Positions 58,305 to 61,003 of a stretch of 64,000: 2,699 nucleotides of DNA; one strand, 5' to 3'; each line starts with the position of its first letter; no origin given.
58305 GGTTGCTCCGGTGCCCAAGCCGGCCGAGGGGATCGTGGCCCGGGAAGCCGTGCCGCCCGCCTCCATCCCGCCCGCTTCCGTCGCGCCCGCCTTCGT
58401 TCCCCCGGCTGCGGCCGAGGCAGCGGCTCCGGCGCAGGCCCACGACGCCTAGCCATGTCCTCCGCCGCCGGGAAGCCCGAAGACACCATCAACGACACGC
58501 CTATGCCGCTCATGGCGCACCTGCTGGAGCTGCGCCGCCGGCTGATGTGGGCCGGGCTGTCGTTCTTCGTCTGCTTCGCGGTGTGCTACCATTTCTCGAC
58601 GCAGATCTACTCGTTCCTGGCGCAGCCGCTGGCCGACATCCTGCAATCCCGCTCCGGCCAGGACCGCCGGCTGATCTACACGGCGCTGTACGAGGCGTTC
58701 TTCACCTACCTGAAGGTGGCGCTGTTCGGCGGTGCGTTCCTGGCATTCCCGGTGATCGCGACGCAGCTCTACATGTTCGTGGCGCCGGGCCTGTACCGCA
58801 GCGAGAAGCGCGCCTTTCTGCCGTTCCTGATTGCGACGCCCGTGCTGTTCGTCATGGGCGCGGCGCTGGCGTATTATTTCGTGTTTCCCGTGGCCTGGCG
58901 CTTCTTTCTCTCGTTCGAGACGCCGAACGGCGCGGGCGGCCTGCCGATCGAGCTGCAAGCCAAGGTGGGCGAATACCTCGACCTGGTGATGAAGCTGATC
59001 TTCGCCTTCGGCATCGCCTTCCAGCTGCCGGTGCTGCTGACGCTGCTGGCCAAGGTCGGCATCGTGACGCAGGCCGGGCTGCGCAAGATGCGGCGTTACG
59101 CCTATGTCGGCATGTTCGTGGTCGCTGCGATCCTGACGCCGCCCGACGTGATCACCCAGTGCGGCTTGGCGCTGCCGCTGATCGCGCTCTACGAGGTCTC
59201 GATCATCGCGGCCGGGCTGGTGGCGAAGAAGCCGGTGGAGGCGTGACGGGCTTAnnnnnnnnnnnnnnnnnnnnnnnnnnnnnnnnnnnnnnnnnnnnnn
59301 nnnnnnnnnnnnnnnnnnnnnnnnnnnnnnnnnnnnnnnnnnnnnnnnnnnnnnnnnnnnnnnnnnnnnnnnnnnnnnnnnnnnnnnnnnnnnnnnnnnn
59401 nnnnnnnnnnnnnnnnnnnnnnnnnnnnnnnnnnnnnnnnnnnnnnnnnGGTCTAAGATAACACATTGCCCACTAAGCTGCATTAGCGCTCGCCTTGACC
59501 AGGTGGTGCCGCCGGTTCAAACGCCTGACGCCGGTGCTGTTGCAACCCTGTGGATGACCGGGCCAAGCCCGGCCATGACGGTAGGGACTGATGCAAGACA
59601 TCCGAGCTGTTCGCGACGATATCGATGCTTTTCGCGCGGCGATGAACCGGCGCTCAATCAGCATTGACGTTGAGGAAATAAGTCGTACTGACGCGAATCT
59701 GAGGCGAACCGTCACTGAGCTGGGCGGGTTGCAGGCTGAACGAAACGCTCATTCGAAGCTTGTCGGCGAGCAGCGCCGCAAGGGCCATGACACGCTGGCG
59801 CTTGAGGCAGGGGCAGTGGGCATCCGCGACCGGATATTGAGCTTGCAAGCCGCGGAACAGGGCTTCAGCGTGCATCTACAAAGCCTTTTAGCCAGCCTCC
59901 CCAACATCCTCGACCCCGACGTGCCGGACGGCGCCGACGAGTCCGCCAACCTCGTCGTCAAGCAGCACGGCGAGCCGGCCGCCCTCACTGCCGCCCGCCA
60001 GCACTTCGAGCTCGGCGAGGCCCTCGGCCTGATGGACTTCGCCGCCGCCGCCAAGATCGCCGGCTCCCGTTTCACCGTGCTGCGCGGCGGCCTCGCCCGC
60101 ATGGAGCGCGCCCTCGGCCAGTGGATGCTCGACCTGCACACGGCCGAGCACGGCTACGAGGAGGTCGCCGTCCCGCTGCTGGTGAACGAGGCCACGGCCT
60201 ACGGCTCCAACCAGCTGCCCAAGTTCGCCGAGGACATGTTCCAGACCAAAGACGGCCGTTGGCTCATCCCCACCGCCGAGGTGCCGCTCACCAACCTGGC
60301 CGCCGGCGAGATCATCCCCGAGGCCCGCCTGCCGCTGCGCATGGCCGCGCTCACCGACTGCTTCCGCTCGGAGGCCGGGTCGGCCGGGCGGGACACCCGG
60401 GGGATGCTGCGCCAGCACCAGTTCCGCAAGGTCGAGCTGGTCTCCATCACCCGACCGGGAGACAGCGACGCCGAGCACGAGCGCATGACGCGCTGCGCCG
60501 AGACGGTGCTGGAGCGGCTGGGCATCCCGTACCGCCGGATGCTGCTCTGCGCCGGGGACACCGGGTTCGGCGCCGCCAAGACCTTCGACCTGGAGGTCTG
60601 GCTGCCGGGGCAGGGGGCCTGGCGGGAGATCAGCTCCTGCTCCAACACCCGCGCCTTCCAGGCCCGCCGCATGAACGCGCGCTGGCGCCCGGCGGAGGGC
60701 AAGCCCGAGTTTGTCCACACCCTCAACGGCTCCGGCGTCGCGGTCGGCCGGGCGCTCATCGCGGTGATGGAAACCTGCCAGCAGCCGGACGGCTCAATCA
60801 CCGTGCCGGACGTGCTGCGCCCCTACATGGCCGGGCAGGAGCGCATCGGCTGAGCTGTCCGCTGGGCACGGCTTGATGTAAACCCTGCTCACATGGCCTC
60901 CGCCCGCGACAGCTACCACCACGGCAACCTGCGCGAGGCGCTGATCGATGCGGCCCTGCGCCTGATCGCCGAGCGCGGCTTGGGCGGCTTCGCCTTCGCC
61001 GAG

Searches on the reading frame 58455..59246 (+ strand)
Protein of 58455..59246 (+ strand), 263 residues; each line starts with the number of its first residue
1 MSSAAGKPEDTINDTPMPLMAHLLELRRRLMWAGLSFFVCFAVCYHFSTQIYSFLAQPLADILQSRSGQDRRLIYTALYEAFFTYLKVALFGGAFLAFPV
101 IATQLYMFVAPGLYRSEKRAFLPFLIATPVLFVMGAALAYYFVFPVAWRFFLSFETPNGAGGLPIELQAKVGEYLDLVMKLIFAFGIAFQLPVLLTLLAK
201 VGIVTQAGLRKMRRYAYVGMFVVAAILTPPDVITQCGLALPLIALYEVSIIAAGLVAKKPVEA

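Call 10: search_protein_families(library=pfam, proteins=[window:58455-59246:+], max_evalue=1)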
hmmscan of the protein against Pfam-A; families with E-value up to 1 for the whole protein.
window:58455-59246:+ (263 aa): 2 families
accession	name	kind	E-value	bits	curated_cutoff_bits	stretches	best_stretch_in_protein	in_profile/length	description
PF00902.23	TatC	-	2.3e-73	246.9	25.1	1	22-241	2-208/208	Sec-independent protein translocase protein (TatC)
PF20134.4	DUF6524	-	0.097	12.9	27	1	91-140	64-113/131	Family of unknown function (DUF6524)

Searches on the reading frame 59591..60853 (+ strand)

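Call 10: search_protein_families(library=pfam, proteins=[window:59591-60853:+], max_evalue=1)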
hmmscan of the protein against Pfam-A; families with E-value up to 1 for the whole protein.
window:59591-60853:+ (420 aa): 3 families
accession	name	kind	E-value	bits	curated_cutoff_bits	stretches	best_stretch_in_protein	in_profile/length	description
PF00587.30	tRNA-synt_2b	-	2.3e-36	125.9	29.3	1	223-394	11-177/179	tRNA synthetase class II core domain (G, H, P, S and T)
PF02403.27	Seryl_tRNA_N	-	8e-15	55.4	28.2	1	1-106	1-107/108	Seryl-tRNA synthetase N-terminal domain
PF21826.1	DUF6887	-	0.17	12.6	24.2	1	5-22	17-34/62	Family of unknown function (DUF6887)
